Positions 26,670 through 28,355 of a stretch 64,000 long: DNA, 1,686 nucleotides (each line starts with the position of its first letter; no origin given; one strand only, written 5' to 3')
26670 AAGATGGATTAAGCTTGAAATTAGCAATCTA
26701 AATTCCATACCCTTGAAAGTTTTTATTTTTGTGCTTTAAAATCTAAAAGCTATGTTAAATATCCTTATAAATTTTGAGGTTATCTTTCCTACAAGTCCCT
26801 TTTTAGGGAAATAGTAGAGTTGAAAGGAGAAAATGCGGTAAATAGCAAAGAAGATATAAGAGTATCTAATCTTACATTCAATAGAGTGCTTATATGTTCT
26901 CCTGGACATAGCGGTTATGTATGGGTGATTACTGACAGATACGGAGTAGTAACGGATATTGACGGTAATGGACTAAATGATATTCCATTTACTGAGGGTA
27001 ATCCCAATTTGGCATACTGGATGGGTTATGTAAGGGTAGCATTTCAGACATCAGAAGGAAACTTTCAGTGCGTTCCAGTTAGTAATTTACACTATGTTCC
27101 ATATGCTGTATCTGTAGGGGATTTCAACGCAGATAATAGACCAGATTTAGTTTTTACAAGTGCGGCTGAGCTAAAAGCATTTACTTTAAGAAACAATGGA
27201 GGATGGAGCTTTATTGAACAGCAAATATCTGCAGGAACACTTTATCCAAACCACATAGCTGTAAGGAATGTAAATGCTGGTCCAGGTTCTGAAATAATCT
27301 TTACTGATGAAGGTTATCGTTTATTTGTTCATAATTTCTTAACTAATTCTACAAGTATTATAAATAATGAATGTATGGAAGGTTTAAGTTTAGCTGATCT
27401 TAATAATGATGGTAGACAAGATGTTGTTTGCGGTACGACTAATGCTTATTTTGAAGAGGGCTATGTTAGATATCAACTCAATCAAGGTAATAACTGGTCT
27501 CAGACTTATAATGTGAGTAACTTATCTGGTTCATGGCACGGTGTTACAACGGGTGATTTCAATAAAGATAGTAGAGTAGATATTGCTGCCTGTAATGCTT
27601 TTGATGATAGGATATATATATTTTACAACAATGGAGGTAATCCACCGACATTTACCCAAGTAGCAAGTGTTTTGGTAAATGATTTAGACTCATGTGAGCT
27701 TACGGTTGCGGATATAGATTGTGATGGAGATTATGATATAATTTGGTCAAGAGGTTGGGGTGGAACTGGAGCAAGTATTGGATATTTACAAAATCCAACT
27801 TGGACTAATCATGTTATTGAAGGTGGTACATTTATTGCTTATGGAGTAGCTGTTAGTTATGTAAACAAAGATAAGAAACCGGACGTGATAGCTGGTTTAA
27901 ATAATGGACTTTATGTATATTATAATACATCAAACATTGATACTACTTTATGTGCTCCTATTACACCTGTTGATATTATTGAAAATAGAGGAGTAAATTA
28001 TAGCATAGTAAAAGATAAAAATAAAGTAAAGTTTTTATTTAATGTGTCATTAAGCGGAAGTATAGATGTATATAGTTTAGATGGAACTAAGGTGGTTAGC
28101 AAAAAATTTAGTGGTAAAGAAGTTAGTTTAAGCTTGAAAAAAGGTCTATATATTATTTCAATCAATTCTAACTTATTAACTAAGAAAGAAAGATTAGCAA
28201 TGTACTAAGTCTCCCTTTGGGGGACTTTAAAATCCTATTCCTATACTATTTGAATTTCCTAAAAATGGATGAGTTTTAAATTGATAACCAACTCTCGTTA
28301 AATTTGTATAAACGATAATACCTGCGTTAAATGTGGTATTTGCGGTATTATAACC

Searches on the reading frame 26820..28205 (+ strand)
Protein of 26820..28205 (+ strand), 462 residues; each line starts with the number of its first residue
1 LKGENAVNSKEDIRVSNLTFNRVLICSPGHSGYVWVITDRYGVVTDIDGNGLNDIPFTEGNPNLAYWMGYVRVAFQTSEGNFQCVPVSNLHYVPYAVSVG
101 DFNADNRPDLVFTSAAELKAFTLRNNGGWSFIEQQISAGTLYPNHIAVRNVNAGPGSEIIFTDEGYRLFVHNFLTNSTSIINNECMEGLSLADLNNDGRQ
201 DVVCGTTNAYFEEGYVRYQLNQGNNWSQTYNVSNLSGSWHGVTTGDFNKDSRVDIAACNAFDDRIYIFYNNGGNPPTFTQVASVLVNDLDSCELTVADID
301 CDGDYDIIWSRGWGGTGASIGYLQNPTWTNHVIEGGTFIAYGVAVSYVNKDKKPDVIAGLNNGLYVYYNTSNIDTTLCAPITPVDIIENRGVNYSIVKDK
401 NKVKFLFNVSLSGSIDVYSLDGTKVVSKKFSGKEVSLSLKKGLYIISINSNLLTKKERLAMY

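Call 112: search_protein_families(library=pfam, proteins=[window:26820-28205:+], max_evalue=0.001)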
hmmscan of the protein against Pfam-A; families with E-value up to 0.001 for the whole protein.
window:26820-28205:+ (462 aa): 2 families
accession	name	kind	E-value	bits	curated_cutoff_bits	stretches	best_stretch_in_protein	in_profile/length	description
PF13517.12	FG-GAP_3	-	5e-26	91.5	26.9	4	193-256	1-60/61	FG-GAP-like repeat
PF01839.29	FG-GAP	-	4.3e-15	55.6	22.1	1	189-210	5-26/37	FG-GAP repeat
